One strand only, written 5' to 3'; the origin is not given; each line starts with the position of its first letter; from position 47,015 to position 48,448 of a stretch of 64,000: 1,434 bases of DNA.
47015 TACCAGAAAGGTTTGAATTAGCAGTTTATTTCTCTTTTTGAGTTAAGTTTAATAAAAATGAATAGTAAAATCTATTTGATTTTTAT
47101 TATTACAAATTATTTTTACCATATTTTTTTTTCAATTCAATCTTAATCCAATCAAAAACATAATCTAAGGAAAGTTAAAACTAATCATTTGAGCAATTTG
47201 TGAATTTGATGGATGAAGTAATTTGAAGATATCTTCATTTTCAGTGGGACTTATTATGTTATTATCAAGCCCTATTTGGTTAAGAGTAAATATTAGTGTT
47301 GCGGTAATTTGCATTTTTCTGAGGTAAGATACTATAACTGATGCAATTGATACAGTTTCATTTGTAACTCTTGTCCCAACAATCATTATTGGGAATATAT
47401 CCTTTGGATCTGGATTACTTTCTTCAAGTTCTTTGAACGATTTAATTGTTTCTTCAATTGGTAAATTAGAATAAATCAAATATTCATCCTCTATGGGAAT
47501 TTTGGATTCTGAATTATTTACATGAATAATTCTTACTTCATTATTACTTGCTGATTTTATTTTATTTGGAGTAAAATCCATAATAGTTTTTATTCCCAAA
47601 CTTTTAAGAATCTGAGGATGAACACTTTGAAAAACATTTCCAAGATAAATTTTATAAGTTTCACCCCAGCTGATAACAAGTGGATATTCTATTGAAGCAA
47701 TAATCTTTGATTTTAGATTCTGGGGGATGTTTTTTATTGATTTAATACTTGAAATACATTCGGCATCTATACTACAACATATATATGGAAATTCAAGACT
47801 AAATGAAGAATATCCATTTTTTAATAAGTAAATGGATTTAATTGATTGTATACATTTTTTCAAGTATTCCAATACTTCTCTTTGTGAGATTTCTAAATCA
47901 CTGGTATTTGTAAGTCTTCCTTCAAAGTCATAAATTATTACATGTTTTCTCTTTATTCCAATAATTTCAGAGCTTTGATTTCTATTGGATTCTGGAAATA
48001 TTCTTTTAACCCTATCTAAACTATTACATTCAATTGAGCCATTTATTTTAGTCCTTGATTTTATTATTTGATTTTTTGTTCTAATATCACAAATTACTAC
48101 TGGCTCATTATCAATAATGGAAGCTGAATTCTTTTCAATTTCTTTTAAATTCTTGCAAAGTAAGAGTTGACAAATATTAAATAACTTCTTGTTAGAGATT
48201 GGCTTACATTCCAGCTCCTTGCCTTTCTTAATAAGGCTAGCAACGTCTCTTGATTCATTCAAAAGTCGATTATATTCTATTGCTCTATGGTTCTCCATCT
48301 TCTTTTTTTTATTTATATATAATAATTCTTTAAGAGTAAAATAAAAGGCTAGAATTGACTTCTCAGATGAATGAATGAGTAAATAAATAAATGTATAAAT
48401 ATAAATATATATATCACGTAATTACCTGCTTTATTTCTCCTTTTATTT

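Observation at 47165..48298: Rhodanese plus catalytically dead DUSP: an MK-STYX-like pseudophosphatase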

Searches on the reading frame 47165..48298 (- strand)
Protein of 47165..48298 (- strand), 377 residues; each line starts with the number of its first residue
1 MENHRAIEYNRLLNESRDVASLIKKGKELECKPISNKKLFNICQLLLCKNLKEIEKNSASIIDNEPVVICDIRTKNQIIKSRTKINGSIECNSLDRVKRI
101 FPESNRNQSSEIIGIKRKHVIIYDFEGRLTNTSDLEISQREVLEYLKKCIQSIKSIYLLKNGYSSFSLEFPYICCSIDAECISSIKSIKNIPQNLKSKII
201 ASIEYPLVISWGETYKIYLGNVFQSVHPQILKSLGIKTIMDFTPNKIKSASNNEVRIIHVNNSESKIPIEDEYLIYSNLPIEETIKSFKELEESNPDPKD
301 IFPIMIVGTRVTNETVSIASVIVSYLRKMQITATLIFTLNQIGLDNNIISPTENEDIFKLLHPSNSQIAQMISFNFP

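Call 3: search_protein_families(library=pfam, proteins=[window:47165-48298:-], max_evalue=10)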
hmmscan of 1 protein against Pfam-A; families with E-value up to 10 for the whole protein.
window:47165-48298:- (377 aa): 1 family
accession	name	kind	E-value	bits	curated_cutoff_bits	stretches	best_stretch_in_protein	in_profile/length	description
PF08286.16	Spc24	-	0.086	13.5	25.3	1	229-267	59-100/109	Spc24 subunit of Ndc80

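Call 4: search_solved_structures(query=window:47165-48298:-, max_evalue=10, show_alignments=3)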
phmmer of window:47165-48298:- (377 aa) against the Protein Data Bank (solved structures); distinct sequences matched with E-value up to 10: 0.

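Call 5: find_homologous_proteins(query=window:47165-48298:-, max_evalue=0.01)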
Query window:47165-48298:- (377 aa): 8 proteins with E <= 0.01 among 3753 candidates.
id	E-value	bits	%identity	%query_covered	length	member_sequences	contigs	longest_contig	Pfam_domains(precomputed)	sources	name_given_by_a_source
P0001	5.7e-236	800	99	100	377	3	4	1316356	-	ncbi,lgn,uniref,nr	ncbi:unnamed protein product [Cryptosporidium hominis]|uniref:Rhodanese domain-containing protein n=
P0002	4.0e-223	758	94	100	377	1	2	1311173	-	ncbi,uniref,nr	ncbi:hypothetical protein CmeUKMEL1_13340 [Cryptosporidium meleagridis]|uniref:Rhodanese-like domain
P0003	8.4e-209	711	86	100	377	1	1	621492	-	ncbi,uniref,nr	ncbi:dual specificity phosphatase [Cryptosporidium sp. chipmunk genotype I]|uniref:dual specificity 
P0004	2.6e-199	680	83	100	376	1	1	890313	-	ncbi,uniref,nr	ncbi:uncharacterized protein cubi_02439 [Cryptosporidium ubiquitum]|uniref:Rhodanese domain-containi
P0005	7.6e-190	649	80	100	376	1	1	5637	-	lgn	-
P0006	4.0e-186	636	76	100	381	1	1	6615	PF00581.26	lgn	-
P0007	1.2e-176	605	72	100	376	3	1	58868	-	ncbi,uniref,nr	ncbi:dual specificity phosphatase [Cryptosporidium canis]|uniref:Dual specificity phosphatase n=1 Ta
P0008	3.0e-144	499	61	100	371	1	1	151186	-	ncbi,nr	ncbi:putative mitogen-activated protein kinase phosphatase 1 [Cryptosporidium felis]|nr:putative mit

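Call 9: search_solved_structures(query=A1, max_evalue=10, show_alignments=5)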
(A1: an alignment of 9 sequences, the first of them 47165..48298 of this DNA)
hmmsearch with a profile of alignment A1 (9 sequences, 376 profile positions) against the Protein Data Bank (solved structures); distinct sequences matched with E-value up to 10: 15.
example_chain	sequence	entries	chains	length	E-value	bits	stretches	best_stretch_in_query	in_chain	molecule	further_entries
8grq_D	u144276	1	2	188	0.024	16.8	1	204-265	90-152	H2B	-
6m2m_D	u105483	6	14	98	0.072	15.2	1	213-262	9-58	Histone H2B.1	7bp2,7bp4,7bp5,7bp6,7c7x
2vsw_A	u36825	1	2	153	0.11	14.6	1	91-177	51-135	DUAL SPECIFICITY PROTEIN PHOSPHATASE 16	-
8q15_C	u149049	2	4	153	0.11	14.5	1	213-262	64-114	Histone H2B.4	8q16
7ux9_C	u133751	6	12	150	0.16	14.1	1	213-261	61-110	Histone H2B | Histone H2B.6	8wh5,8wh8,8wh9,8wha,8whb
8j90_D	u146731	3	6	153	0.16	14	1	213-261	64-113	HTB9 | Histone H2B.6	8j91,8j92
9k3z_D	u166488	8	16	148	0.19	13.8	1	213-258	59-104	Histone H2B.1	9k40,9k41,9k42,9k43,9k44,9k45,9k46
9fqr_Xs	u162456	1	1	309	0.28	13.2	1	205-261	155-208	Serine/threonine/tyrosine interacting like 1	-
8kcb_D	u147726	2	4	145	0.31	13.1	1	213-259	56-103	Histone H2B.10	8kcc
5wcu_D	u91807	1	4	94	0.62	12.1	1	213-268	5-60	Histone H2B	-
7xyf_D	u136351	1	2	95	0.63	12.1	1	213-268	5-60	Histone H2B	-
9mu4_d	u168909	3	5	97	0.66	12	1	213-268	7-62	Histone H2B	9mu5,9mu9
4x23_D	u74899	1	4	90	0.81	11.7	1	214-268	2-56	Histone H2B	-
9n6h_D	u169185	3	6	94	0.98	11.5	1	213-266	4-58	Histone H2B 1.1 | Histone H2B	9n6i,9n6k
6cnm_A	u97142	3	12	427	1.5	10.8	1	49-134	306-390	Intermediate conductance calcium-activated potassium channel protein 4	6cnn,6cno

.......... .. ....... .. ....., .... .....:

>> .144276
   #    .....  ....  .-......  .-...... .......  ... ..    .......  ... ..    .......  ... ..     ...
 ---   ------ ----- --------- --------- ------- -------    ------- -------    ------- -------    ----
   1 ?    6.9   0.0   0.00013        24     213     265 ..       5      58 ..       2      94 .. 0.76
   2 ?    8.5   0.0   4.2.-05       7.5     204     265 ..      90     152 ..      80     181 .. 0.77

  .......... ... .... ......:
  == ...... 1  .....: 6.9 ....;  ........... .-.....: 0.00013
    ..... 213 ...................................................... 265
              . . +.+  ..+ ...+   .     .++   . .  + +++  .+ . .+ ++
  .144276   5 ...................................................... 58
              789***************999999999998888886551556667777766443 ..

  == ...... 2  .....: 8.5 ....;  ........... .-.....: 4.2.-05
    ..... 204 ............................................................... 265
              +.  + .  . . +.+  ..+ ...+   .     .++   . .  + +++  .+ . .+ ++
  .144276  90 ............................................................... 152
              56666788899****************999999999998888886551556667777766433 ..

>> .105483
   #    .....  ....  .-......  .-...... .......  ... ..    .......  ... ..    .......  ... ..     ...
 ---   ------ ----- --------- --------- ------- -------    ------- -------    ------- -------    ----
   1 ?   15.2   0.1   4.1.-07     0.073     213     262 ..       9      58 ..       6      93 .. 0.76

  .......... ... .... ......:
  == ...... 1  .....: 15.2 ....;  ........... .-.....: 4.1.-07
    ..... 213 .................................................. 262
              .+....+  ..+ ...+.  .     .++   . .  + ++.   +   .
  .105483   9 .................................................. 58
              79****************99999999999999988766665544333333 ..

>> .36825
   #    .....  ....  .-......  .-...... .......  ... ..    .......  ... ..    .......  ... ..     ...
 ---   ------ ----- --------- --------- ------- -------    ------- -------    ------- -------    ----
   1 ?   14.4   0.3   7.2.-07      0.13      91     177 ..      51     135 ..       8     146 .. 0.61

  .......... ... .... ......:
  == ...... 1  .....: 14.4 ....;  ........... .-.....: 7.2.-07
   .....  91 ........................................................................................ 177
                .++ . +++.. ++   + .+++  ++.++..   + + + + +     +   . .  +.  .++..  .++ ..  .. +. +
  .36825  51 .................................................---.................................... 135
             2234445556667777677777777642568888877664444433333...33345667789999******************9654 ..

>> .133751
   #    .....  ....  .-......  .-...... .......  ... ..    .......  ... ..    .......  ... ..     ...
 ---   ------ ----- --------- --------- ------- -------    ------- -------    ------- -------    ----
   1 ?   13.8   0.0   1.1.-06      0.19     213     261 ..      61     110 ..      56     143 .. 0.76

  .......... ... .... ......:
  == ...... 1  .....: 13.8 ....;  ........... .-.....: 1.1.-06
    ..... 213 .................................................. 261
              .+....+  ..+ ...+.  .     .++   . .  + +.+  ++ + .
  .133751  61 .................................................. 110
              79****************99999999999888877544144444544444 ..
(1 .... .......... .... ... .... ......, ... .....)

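Call 10: search_protein_families(library=pfam, alignment_id=A1, max_evalue=10)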
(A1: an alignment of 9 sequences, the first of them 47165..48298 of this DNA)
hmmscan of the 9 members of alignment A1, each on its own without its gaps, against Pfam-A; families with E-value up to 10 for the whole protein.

A. member 1, window:47165-48298:- (377 aa): 1 family
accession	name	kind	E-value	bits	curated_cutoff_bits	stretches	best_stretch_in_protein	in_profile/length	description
PF08286.16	Spc24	-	0.086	13.5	25.3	1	229-267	59-100/109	Spc24 subunit of Ndc80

B. families by the number of members that match (of 9 scanned): 6 families
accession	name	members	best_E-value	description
PF00581.25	Rhodanese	3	1.2e-05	Rhodanese-like domain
PF08286.16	Spc24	3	0.053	Spc24 subunit of Ndc80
PF05440.17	MtrB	1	0.13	Tetrahydromethanopterin S-methyltransferase subunit B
PF11725.13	AvrE_T3Es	1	0.14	AvrE-family Type-III effector proteins (T3Es)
PF19106.5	DUF5793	1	0.19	Family of unknown function (DUF5793)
PF23482.1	YLR146W-A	1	0.22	YLR146W-A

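Call 16: predict_structure(alignment_id=A1)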
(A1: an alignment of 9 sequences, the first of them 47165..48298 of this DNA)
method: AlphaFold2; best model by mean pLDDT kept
length: 377 residues; sequences in the alignment: 9
mean_pLDDT: 43.5   pTM: 0.38
mean pLDDT of the five models: 43.5, 42.5, 37.9, 36.8, 34.4
residues with pLDDT >= 90: 0; 70-90: 44; 50-70: 57; < 50: 276
segments of 3 or more residues with pLDDT < 50: 1-97, 99-213, 264-278, 332-377
pLDDT, mean of each block of 10 residues (from residue 1): 29 33 31 30 31 26 31 36 36 43 41 30 32 37 35 31 35 35 42 42 28 54 57 73 70 72 47 41 78 83 73 55 56 42 30 38 34 31
secondary structure, 60 per line:
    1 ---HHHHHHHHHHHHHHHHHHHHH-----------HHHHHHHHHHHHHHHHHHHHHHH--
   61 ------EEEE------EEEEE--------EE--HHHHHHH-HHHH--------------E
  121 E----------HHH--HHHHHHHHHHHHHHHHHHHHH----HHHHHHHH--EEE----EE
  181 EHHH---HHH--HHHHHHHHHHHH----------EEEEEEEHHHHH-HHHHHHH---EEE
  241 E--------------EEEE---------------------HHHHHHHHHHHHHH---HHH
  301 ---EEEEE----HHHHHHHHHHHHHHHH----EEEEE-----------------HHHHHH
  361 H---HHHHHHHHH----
elements in order: H4-24 H36-58 E67-70 E77-81 H94-100 H102-105 H137-157 H162-169 E172-174 E179-181 H193-204 E215-221 H222-226 H228-234 E238-241 E256-259 H281-294 E304-308 H313-328 E333-337 H355-361 H365-373

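Call 17: search_protein_representatives(alignment_id=A1)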
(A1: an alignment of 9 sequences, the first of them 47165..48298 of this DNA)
Query: 9 sequences, 376 profile positions. Proteins with E-value up to 0.001 (for the whole library): 6; up to 1e-10: 3; up to 1e-30: 3. The best 6 are listed.
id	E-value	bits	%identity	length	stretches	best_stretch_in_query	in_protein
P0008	2.4e-198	675.1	-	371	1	1-376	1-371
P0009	1.1e-110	386.6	-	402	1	1-375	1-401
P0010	4.0e-78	279.4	-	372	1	5-375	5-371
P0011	1.0e-09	54.2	-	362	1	131-252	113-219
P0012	9.3e-05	37.9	-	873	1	141-248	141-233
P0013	8.9e-04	34.7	-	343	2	199-248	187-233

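Call 21: search_solved_structures(query=A2, max_evalue=1, show_alignments=4)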
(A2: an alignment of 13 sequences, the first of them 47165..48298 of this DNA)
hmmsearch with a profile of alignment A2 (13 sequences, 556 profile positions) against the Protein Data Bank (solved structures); distinct sequences matched with E-value up to 1: 24.
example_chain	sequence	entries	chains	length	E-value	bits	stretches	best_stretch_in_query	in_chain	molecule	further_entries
9d2f_H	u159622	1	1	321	1.4e-09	40.6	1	37-229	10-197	Serine/threonine/tyrosine interacting-like 1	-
3tg3_A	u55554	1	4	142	3.6e-09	39.3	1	56-167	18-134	Dual specificity protein phosphatase 16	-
2vsw_A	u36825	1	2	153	3.9e-09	39.2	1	56-167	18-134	DUAL SPECIFICITY PROTEIN PHOSPHATASE 16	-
9fqr_Xs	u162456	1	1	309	1e-08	37.8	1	36-227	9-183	Serine/threonine/tyrosine interacting like 1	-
2ouc_A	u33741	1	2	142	7.4e-06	28.3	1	49-165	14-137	Dual specificity protein phosphatase 10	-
3tg1_B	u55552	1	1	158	7.8e-06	28.3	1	48-165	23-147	Dual specificity protein phosphatase 10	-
1hzm_A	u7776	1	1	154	1.7e-05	27.1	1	55-165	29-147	DUAL SPECIFICITY PROTEIN PHOSPHATASE 6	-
3lj8_A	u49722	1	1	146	0.0057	18.8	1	196-322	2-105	Tyrosine-protein phosphatase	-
2hxp_A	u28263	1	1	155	0.006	18.7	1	195-321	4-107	Dual specificity protein phosphatase 9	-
3op3_A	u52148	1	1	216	0.0077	18.4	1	58-166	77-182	M-phase inducer phosphatase 3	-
2a2k_A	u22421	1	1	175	0.0088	18.2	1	58-172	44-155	M-phase inducer phosphatase 2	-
4wh7_A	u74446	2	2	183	0.0094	18.1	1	58-172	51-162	M-phase inducer phosphatase 2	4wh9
8roz_C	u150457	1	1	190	0.012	17.7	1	58-160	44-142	M-phase inducer phosphatase 1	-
9t09_A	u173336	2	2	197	0.012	17.7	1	58-172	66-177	M-phase inducer phosphatase 2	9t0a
1c25_A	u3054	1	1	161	0.021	16.9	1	58-160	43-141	CDC25A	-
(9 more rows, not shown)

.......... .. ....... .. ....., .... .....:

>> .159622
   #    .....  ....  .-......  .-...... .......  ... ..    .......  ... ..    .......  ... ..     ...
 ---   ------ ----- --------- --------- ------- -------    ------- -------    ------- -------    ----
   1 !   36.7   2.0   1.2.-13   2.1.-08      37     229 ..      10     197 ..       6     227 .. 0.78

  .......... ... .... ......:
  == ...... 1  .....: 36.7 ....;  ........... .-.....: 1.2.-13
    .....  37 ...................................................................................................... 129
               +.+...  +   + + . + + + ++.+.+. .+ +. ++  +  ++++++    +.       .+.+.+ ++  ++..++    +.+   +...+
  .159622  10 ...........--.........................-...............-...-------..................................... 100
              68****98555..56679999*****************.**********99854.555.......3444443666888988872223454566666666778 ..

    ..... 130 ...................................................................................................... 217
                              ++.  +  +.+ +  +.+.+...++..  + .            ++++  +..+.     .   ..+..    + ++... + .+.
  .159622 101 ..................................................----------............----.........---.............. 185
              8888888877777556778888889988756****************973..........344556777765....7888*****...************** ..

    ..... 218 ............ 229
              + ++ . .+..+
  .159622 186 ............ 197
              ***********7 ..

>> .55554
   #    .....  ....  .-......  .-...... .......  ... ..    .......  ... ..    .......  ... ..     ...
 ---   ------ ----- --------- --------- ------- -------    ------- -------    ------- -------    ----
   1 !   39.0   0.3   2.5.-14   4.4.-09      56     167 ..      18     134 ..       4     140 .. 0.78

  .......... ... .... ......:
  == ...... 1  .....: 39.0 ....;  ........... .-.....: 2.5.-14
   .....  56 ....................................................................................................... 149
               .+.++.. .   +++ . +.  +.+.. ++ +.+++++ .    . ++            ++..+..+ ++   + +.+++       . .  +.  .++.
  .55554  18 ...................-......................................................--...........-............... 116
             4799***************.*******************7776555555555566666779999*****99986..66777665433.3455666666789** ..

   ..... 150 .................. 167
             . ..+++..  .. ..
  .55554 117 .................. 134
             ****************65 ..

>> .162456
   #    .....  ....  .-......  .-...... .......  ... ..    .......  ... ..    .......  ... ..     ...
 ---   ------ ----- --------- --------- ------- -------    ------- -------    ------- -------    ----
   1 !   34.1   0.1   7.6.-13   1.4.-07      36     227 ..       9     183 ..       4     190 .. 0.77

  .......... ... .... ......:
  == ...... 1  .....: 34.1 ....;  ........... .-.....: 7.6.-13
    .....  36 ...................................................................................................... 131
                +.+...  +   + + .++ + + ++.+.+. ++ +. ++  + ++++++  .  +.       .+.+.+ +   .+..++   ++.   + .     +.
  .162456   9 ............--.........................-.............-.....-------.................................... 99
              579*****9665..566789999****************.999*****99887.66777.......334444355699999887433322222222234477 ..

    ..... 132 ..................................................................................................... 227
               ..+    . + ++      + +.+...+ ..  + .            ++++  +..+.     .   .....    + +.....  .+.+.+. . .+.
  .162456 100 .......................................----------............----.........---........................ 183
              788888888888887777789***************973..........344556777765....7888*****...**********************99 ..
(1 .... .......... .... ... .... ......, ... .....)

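Call 22: find_homologous_proteins(query=A2, max_evalue=0.001)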
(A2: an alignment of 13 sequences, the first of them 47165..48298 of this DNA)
Query A2 (13 sequences) (377 aa, profile of the alignment): 9 proteins with E <= 0.001 among 8000 candidates.
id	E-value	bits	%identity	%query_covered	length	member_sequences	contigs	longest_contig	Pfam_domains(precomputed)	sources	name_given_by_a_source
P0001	3.1e-190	652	99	100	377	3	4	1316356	-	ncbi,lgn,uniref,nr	ncbi:unnamed protein product [Cryptosporidium hominis]|uniref:Rhodanese domain-containing protein n=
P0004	9.9e-190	650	83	100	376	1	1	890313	-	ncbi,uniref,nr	ncbi:uncharacterized protein cubi_02439 [Cryptosporidium ubiquitum]|uniref:Rhodanese domain-containi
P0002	2.1e-189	649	94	100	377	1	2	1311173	-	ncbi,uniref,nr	ncbi:hypothetical protein CmeUKMEL1_13340 [Cryptosporidium meleagridis]|uniref:Rhodanese-like domain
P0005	1.8e-187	643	80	100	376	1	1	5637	-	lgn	-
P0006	7.7e-187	641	76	100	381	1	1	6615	PF00581.26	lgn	-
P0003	1.9e-186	639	86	100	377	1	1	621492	-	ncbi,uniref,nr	ncbi:dual specificity phosphatase [Cryptosporidium sp. chipmunk genotype I]|uniref:dual specificity 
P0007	2.0e-182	626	72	100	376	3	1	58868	-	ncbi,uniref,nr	ncbi:dual specificity phosphatase [Cryptosporidium canis]|uniref:Dual specificity phosphatase n=1 Ta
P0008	1.3e-173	597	61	100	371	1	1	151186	-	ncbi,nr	ncbi:putative mitogen-activated protein kinase phosphatase 1 [Cryptosporidium felis]|nr:putative mit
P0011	3.4e-103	365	23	74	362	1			-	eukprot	eukprot:GHVR01121462.1.p1 GENE.GHVR01121462.1~~GHVR01121462.1.p1 ORF type:complete len:363 (+),score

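Call 25: find_homologous_proteins(query=A3, max_evalue=0.01)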
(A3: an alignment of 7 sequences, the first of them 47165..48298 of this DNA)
Query A3 (7 sequences) (377 aa, profile of the alignment): 9 proteins with E <= 0.01 among 8000 candidates.
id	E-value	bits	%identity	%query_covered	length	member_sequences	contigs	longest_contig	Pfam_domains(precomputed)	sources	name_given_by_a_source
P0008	1.2e-157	543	61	100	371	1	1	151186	-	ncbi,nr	ncbi:putative mitogen-activated protein kinase phosphatase 1 [Cryptosporidium felis]|nr:putative mit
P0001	5.0e-156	538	99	100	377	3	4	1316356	-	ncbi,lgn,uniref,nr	ncbi:unnamed protein product [Cryptosporidium hominis]|uniref:Rhodanese domain-containing protein n=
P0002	1.3e-152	526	94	100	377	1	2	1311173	-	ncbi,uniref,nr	ncbi:hypothetical protein CmeUKMEL1_13340 [Cryptosporidium meleagridis]|uniref:Rhodanese-like domain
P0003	1.9e-145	503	86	100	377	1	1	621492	-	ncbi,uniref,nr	ncbi:dual specificity phosphatase [Cryptosporidium sp. chipmunk genotype I]|uniref:dual specificity 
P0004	1.5e-144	500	83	100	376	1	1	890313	-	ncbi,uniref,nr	ncbi:uncharacterized protein cubi_02439 [Cryptosporidium ubiquitum]|uniref:Rhodanese domain-containi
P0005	9.2e-144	497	80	100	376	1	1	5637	-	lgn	-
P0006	1.4e-140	487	76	100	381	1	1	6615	PF00581.26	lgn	-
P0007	9.7e-140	484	72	100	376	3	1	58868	-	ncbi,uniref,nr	ncbi:dual specificity phosphatase [Cryptosporidium canis]|uniref:Dual specificity phosphatase n=1 Ta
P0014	6.1e-54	202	98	37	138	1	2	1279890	-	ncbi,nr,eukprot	ncbi:Uncharacterized protein GY17_00000321 [Cryptosporidium hominis]|nr:ci-meta2 [Cryptosporidium ho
